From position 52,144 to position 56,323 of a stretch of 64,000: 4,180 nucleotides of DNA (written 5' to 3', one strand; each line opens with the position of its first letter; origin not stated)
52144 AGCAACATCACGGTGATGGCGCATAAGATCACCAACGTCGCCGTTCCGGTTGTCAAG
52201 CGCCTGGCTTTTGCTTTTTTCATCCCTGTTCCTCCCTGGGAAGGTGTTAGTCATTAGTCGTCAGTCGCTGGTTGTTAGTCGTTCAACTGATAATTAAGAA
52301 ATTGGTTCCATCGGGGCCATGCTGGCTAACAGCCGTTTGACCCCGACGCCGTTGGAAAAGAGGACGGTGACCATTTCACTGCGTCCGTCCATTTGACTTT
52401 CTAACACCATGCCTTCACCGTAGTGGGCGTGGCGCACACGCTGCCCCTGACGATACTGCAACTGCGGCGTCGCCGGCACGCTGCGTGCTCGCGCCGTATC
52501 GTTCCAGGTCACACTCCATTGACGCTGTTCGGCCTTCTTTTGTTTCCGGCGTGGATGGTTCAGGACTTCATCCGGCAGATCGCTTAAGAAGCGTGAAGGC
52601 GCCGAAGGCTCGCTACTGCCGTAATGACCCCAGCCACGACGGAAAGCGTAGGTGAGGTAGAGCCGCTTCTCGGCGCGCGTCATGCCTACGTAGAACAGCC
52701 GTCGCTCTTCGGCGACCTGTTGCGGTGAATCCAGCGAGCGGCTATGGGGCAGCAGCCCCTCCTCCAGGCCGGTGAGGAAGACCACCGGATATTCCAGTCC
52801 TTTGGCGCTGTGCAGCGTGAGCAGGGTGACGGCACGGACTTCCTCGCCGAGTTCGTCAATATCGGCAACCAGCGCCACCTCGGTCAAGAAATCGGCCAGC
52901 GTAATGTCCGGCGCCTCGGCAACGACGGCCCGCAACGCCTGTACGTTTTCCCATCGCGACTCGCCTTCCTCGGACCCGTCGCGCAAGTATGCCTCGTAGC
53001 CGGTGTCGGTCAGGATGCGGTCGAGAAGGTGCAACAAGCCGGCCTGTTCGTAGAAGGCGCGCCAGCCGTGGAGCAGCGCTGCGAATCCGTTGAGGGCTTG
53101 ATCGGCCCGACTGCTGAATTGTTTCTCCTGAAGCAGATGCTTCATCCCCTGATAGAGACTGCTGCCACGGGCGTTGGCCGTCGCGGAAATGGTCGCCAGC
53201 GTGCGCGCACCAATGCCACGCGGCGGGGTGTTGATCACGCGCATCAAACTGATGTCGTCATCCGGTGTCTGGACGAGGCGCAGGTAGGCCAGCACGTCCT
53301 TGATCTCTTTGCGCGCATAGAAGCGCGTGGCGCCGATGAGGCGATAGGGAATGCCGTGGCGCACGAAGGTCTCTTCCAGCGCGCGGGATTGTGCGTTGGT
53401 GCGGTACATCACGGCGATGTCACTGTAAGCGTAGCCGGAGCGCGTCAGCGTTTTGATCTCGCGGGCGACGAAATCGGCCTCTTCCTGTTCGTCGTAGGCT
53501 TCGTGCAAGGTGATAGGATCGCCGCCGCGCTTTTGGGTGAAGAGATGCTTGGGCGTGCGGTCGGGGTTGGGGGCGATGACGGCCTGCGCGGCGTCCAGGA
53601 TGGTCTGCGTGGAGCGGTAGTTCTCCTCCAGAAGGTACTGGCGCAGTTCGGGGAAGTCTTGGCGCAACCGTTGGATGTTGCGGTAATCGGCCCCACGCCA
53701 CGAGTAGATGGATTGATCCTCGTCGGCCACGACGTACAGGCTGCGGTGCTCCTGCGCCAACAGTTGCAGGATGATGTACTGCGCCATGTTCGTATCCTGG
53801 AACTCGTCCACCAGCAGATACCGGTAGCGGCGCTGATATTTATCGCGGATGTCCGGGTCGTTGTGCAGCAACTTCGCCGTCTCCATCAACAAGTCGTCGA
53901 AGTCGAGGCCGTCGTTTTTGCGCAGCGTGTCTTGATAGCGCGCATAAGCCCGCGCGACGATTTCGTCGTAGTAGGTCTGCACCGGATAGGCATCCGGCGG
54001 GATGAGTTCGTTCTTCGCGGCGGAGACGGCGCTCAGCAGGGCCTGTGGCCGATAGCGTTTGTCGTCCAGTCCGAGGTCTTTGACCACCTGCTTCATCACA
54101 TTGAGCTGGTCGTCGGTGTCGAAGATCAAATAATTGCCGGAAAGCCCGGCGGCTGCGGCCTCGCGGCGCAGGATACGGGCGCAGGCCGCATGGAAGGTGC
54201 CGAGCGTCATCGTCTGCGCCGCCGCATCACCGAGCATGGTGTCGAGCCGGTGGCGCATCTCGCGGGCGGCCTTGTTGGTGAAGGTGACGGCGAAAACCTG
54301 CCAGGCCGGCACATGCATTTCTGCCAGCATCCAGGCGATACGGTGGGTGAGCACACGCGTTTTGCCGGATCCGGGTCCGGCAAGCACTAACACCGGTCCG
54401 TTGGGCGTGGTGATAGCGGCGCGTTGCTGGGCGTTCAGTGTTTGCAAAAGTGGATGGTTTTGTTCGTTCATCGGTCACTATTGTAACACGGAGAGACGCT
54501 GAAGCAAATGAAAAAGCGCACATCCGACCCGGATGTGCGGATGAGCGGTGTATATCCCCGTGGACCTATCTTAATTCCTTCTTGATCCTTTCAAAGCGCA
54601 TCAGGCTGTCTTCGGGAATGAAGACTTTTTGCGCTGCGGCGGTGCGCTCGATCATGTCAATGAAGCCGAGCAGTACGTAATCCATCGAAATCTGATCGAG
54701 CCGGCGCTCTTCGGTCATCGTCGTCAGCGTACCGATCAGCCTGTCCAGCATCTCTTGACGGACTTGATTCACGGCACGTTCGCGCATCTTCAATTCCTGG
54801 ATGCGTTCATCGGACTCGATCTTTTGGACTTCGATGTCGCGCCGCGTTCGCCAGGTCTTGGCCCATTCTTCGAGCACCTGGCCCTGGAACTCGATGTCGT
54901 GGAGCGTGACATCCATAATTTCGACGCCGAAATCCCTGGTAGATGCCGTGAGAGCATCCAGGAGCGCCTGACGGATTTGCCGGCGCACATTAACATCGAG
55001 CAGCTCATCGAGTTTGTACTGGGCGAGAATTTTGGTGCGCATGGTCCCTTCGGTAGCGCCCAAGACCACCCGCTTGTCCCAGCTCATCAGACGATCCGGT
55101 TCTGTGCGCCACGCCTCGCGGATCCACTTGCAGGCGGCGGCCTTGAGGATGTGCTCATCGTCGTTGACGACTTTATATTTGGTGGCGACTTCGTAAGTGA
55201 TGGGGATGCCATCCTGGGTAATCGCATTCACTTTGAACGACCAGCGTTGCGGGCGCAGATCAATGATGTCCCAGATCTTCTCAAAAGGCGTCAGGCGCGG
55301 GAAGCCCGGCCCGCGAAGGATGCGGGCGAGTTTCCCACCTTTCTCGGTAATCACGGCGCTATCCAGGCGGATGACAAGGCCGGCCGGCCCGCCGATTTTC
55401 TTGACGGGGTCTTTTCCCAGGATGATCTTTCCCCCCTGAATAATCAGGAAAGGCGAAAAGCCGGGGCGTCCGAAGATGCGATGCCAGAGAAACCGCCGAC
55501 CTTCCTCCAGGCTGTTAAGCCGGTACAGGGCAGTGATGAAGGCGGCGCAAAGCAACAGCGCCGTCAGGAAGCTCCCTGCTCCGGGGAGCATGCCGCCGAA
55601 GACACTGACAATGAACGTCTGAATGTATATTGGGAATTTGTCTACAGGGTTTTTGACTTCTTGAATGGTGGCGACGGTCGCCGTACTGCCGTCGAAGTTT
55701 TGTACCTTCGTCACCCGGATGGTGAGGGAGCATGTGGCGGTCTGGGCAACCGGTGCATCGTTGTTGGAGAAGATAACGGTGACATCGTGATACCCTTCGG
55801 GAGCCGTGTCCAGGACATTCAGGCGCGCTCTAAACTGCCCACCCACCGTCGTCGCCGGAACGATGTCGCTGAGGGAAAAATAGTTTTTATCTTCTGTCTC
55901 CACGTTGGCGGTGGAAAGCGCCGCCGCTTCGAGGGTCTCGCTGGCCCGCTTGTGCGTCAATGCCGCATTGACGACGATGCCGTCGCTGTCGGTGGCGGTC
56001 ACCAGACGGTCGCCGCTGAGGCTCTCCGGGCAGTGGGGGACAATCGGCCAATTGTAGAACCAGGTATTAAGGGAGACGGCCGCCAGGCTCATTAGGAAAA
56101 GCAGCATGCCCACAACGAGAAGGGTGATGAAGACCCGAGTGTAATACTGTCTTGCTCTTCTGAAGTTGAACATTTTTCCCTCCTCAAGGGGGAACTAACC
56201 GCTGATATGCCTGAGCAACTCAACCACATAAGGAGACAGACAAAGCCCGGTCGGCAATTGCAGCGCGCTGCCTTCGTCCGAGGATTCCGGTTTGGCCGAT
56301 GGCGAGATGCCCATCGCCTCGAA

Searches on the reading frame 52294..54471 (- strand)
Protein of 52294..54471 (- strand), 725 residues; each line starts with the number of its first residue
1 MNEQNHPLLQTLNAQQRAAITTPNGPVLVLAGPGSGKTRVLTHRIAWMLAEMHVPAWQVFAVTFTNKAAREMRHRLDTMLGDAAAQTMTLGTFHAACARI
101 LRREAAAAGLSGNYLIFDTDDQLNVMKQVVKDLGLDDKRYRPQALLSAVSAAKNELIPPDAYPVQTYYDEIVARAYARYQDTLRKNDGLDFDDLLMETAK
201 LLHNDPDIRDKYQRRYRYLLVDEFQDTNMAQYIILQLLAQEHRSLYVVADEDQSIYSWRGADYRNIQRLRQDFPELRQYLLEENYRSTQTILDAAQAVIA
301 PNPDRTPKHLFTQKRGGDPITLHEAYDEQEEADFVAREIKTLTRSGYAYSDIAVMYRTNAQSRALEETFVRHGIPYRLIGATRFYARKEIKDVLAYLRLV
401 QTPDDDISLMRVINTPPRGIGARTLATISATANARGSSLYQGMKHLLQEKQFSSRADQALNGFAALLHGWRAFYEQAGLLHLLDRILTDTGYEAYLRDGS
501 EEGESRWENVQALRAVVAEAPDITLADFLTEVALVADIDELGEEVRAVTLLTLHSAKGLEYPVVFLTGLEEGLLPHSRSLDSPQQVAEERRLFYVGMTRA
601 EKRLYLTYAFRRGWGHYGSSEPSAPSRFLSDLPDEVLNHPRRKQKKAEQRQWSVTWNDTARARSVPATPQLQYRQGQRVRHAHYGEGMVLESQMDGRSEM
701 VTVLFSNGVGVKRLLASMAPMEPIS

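Call 45: search_protein_families(library=pfam, proteins=[window:52294-54471:-], max_evalue=0.0001)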
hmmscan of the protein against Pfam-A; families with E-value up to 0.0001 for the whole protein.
window:52294-54471:- (725 aa): 7 families
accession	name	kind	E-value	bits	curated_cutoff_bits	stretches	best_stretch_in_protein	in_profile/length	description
PF00580.27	UvrD-helicase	-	2.1e-87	293.7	23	1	12-274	1-271/271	UvrD/REP helicase N-terminal domain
PF13361.12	UvrD_C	-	1.9e-76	258.2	25.6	1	280-609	2-348/350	UvrD-like helicase C-terminal domain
PF13245.12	AAA_19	-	1.8e-22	80.4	25.1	1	16-257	1-132/134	AAA domain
PF13538.12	UvrD_C_2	-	2.4e-11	43.8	27.4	1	548-607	2-52/52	UvrD-like helicase C-terminal domain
PF21196.3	PcrA_UvrD_tudor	-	1.4e-09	38.1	23.9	1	676-722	2-47/48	PcrA/UvrD tudor domain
PF13604.12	AAA_30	-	2.7e-06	27.7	27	0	12-77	2-67/191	AAA domain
PF01443.25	Viral_helicase1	-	1.2e-05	25.7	21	0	537-606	171-226/228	Viral superfamily 1 RNA helicase core domain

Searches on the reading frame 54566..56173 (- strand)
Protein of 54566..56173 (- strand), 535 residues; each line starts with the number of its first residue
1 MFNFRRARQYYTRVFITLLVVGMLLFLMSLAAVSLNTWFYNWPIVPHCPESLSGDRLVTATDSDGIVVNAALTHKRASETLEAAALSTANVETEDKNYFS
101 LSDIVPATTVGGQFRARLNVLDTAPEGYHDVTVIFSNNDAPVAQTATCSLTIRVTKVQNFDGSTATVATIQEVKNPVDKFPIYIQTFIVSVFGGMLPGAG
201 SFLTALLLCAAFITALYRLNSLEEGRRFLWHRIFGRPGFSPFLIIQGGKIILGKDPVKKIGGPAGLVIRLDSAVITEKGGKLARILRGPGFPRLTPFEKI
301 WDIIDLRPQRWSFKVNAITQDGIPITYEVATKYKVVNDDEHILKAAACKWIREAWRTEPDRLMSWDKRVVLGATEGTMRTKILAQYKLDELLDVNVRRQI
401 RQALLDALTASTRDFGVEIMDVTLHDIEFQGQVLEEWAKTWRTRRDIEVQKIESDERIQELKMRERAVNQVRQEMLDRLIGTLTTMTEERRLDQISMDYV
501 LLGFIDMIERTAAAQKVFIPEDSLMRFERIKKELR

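Call 45: search_protein_families(library=pfam, proteins=[window:54566-56173:-], max_evalue=0.0001)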
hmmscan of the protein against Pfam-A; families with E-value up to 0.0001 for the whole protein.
window:54566-56173:- (535 aa): 1 family
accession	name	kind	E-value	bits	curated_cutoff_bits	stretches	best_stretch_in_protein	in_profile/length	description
PF01145.31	Band_7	-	1.4e-20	74.5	23.6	1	273-452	9-170/176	SPFH domain / Band 7 family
